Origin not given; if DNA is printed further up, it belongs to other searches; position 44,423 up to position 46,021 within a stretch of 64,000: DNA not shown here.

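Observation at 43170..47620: Tandem C-Cprime didomain in the L-Thr module of NRPS-5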

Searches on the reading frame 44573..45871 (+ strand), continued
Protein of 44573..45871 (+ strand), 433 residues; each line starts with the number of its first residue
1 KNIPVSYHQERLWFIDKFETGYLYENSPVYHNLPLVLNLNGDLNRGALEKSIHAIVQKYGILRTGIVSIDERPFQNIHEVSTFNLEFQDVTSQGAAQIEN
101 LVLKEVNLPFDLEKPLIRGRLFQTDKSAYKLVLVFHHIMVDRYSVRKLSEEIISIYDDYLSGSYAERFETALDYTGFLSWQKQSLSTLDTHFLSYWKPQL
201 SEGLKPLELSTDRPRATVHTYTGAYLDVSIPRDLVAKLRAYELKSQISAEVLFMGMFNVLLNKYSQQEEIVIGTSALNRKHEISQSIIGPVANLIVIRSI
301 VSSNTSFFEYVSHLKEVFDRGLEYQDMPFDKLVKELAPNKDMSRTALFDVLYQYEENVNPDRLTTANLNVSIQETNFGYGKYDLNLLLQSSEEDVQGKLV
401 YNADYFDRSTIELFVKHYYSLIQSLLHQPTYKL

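Call 89: list_cluster_members(proteins=[P0214, P0180, P0229, P0162, P0276, P0149, P0146, P0275, P0257, P0186])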
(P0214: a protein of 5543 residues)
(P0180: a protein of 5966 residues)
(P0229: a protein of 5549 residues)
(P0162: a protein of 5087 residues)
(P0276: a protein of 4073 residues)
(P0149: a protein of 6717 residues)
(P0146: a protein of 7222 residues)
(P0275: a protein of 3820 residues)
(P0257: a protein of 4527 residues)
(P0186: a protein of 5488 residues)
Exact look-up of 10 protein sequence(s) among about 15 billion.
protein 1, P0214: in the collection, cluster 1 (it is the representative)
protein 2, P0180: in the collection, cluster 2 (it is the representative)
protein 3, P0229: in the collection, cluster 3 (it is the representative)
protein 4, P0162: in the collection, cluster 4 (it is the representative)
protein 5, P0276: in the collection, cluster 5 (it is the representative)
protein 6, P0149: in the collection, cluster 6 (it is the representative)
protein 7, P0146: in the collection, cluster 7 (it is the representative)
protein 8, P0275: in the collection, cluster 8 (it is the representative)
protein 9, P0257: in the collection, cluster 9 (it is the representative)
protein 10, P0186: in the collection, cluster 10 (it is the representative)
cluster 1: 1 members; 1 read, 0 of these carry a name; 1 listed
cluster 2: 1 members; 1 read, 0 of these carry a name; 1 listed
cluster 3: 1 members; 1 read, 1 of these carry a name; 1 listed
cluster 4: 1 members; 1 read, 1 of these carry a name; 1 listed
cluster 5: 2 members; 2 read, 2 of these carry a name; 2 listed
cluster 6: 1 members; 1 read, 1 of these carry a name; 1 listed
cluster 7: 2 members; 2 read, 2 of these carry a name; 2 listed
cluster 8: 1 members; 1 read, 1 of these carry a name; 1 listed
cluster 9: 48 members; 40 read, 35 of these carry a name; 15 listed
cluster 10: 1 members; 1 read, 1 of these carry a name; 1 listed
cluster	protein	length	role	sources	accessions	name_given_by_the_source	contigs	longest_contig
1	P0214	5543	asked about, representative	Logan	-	-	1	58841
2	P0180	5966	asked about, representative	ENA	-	-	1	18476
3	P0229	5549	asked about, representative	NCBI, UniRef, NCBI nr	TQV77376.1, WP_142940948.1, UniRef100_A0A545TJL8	amino acid adenylation domain-containing protein [Aliikangiella marina] | Amino acid adenylation domain-containing protein n=1 Tax=Aliikangiella marina ... | non-ribosomal peptide synthetase [Aliikangiella marina]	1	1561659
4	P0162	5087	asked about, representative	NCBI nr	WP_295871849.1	non-ribosomal peptide synthetase [uncultured Chitinophaga sp.]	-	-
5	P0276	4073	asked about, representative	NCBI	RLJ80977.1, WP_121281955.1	non-ribosomal peptide synthetase, partial [Pedobacter alluvionis]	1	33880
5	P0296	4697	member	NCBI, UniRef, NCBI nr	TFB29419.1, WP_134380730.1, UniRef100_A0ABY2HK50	amino acid adenylation domain-containing protein [Pedobacter alluvionis] | Amino acid adenylation domain-containing protein n=3 Tax=Pedobacter alluvionis ... | non-ribosomal peptide synthetase [Pedobacter alluvionis]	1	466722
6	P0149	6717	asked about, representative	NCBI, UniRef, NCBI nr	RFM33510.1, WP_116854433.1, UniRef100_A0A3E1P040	non-ribosomal peptide synthetase [Chitinophaga silvisoli] | Amino acid adenylation domain-containing protein n=1 Tax=Chitinophaga silvisoli ... | non-ribosomal peptide synthase/polyketide synthase [Chitinophaga silvisoli]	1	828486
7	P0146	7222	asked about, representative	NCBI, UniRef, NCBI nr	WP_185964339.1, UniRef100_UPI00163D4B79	non-ribosomal peptide synthase/polyketide synthase [Aliikangiella marina] | non-ribosomal peptide synthase/polyketide synthase n=1 Tax=Aliikangiella marina ...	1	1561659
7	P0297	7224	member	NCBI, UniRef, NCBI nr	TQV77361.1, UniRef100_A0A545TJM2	amino acid adenylation domain-containing protein [Aliikangiella marina] | Amino acid adenylation domain-containing protein n=1 Tax=Aliikangiella marina ...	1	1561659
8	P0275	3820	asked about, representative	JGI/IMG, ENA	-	amino acid adenylation domain-containing protein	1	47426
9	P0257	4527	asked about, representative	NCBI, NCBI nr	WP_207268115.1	non-ribosomal peptide synthetase [Pseudomonas sp. FW305-28]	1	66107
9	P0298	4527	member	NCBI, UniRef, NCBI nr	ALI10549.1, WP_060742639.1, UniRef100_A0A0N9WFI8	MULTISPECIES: non-ribosomal peptide synthetase [Pseudomonas] | Non-ribosomal peptide synthetase n=1 Tax=Pseudomonas fluorescens TaxID=294 ...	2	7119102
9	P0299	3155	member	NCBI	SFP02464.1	amino acid adenylation domain-containing protein, partial [Pseudomonas sp. NFACC24-1]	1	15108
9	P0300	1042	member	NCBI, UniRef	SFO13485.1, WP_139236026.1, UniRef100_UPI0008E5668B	AMP-binding enzyme, partial [Pseudomonas sp. NFACC24-1] | condensation domain-containing protein n=1 Tax=Pseudomonas sp. NFACC24-1 TaxID=1566189 ...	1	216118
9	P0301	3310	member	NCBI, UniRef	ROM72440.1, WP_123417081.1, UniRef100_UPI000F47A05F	non-ribosomal peptide synthetase, partial [Pseudomonas brassicacearum] | non-ribosomal peptide synthetase n=1 Tax=Pseudomonas brassicacearum TaxID=930166 ...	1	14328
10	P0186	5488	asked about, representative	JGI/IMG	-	iturin family lipopeptide synthetase B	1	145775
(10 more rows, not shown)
